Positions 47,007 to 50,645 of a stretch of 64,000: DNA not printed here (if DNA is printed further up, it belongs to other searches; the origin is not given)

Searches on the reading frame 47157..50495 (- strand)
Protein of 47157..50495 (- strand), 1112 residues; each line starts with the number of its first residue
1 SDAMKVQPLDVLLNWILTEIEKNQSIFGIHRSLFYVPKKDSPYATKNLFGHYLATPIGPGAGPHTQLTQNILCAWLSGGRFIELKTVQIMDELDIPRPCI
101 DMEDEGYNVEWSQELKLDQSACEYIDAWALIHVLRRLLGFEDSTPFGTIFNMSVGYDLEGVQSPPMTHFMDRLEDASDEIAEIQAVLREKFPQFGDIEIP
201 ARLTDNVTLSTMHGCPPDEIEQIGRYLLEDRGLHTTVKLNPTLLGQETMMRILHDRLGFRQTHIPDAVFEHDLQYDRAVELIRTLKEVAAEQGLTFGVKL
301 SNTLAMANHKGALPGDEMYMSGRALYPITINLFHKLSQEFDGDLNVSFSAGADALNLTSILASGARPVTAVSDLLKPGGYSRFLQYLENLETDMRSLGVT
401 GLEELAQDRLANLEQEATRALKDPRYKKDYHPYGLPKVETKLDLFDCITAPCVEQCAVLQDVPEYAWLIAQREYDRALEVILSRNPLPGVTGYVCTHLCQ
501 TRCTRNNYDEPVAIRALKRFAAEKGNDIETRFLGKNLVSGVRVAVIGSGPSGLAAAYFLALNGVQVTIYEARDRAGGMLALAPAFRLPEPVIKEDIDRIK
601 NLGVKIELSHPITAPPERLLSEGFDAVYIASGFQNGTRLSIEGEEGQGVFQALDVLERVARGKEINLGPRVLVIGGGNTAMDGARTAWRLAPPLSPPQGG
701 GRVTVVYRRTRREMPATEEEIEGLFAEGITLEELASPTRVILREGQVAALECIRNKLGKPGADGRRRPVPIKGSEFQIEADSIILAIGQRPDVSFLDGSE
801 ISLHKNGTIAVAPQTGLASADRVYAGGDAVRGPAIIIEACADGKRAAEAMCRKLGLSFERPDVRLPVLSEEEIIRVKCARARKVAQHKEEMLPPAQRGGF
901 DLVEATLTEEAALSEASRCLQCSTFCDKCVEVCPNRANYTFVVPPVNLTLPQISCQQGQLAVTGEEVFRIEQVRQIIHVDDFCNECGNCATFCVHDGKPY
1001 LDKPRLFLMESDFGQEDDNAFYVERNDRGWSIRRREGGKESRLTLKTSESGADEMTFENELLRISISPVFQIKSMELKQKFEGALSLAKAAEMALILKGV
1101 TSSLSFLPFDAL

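Call 76: search_protein_families(library=pfam, proteins=[window:47157-50495:-], max_evalue=0.00001)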
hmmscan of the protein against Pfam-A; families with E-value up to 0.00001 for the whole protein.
window:47157-50495:- (1112 aa): 7 families
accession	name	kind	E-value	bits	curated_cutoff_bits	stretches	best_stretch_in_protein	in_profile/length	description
PF07992.20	Pyr_redox_2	-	5.1e-26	92.2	26.1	1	542-843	2-291/291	Pyridine nucleotide-disulphide oxidoreductase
PF14691.11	Fer4_20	-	4.7e-23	81.6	25.8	1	446-525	26-108/113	Dihydroprymidine dehydrogenase domain II, 4Fe-4S cluster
PF13450.12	NAD_binding_8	-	1.4e-09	38.5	21.9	1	545-578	1-34/68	NAD(P)-binding Rossmann-like domain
PF13738.12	Pyr_redox_3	-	2.8e-09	37.1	30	0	627-826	128-304/305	Pyridine nucleotide-disulphide oxidoreductase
PF01266.30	DAO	-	9.4e-07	29.1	27.9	1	542-577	1-37/353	FAD dependent oxidoreductase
PF00070.33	Pyr_redox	-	1e-06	29.6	22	0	542-575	1-34/82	Pyridine nucleotide-disulphide oxidoreductase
PF01593.30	Amino_oxidase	-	9.4e-06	25.6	19.8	1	551-577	2-28/443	Flavin containing amine oxidoreductase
